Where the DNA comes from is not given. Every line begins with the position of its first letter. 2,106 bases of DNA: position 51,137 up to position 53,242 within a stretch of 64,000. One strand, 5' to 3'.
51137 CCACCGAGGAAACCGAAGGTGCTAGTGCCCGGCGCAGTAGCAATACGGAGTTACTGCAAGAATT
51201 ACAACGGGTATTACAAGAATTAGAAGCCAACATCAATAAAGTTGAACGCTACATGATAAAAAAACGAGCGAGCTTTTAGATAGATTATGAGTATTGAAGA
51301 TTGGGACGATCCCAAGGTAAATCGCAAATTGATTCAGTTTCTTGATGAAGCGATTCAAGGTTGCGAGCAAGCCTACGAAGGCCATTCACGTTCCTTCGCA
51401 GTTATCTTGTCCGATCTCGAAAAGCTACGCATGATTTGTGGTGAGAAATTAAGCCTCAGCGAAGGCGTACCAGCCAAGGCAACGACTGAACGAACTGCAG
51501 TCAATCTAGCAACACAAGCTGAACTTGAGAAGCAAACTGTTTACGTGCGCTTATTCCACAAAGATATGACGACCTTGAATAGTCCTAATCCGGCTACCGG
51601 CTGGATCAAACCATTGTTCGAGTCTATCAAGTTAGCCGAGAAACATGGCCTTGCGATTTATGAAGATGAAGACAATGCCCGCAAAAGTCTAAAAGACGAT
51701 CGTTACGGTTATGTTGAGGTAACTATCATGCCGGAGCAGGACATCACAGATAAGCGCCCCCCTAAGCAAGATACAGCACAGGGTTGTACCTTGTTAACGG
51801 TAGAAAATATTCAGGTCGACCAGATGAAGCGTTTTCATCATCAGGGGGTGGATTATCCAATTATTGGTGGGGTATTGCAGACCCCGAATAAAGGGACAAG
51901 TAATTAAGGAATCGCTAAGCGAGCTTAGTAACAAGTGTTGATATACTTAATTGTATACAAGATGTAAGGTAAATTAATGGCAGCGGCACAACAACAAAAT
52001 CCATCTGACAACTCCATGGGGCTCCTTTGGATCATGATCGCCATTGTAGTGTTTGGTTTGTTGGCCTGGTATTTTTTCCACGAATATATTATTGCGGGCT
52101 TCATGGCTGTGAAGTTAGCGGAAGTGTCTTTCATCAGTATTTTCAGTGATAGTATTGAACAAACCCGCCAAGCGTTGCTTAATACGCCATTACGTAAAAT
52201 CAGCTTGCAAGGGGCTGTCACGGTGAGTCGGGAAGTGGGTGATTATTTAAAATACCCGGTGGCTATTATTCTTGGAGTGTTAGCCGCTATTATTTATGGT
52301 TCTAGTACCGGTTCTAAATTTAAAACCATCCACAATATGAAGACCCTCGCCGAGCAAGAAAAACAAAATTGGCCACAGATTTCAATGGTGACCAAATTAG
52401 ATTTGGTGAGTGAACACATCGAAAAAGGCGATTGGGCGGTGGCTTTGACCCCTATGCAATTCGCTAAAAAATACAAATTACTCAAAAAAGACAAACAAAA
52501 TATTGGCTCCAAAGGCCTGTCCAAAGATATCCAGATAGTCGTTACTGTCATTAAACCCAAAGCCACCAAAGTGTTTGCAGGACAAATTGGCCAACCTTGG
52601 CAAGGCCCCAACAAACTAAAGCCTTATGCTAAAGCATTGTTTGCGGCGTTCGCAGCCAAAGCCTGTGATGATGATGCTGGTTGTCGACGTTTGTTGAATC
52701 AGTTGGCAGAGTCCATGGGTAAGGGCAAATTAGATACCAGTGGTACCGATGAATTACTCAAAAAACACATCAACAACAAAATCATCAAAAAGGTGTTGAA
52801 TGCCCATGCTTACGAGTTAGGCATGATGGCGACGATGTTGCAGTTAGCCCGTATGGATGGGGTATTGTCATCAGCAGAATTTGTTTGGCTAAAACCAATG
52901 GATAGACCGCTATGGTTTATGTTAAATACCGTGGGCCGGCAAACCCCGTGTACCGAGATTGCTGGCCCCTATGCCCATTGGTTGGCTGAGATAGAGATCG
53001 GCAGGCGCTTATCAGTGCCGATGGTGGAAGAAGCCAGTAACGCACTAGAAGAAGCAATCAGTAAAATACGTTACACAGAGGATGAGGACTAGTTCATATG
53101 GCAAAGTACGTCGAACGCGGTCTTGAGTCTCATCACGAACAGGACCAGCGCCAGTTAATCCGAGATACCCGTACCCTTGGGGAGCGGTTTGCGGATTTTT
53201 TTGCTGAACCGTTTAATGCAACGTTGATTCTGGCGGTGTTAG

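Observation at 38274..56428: Non-canonical, compact Dot/Icm layout: dotDCB is divergent from icmTS-FIR-QPO, icmO is followed directly by epmA, and foreign genes lie inside the region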

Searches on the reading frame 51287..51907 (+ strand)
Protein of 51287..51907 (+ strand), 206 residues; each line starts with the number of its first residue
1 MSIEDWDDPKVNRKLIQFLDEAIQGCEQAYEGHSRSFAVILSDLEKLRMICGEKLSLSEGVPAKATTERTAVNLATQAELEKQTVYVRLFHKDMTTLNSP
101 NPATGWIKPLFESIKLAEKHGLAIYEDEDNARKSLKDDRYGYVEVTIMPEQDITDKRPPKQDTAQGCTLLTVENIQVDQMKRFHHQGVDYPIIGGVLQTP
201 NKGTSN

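Call 4: search_protein_families(library=pfam, proteins=[window:51287-51907:+], max_evalue=0.01)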
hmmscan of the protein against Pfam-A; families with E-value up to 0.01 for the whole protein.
window:51287-51907:+ (206 aa): 1 family
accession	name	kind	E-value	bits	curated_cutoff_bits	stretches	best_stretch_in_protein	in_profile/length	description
PF09475.16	Dot_icm_IcmQ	-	0.00083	19.3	25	1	27-197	11-176/179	Dot/Icm secretion system protein (dot_icm_IcmQ)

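Call 6: search_protein_families(library=ncbifam, proteins=[window:51287-51907:+], max_evalue=0.01)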
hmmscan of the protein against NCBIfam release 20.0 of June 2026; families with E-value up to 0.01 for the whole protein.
window:51287-51907:+ (206 aa): 0 families

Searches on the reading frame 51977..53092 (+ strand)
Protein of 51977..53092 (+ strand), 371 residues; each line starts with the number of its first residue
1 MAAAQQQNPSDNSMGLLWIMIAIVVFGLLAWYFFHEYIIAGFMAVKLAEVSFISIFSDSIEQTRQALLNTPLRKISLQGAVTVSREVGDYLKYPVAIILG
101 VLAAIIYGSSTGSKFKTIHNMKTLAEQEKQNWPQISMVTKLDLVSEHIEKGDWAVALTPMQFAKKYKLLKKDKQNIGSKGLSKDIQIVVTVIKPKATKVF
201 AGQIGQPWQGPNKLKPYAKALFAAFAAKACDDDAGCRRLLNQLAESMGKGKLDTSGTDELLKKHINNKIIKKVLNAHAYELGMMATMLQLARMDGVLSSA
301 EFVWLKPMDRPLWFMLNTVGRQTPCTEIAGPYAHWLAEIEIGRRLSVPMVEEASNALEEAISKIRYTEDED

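Call 4: search_protein_families(library=pfam, proteins=[window:51977-53092:+], max_evalue=0.01)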
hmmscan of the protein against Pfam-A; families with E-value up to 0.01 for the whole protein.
window:51977-53092:+ (371 aa): 1 family
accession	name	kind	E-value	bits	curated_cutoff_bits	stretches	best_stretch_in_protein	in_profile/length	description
PF23127.1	DotM_C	-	2.2e-56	191.2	27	1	195-358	2-171/172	DotM, C-terminal cytoplasmic domain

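Call 6: search_protein_families(library=ncbifam, proteins=[window:51977-53092:+], max_evalue=0.01)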
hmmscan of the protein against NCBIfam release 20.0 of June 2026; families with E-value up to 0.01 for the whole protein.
window:51977-53092:+ (371 aa): 1 family
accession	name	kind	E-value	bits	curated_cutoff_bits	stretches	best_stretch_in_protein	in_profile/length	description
NF033890.1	DotM_IcmP_IVB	equivalog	3.2e-139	464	230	1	16-367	2-355/356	type IVB secretion system coupling complex protein DotM/IcmP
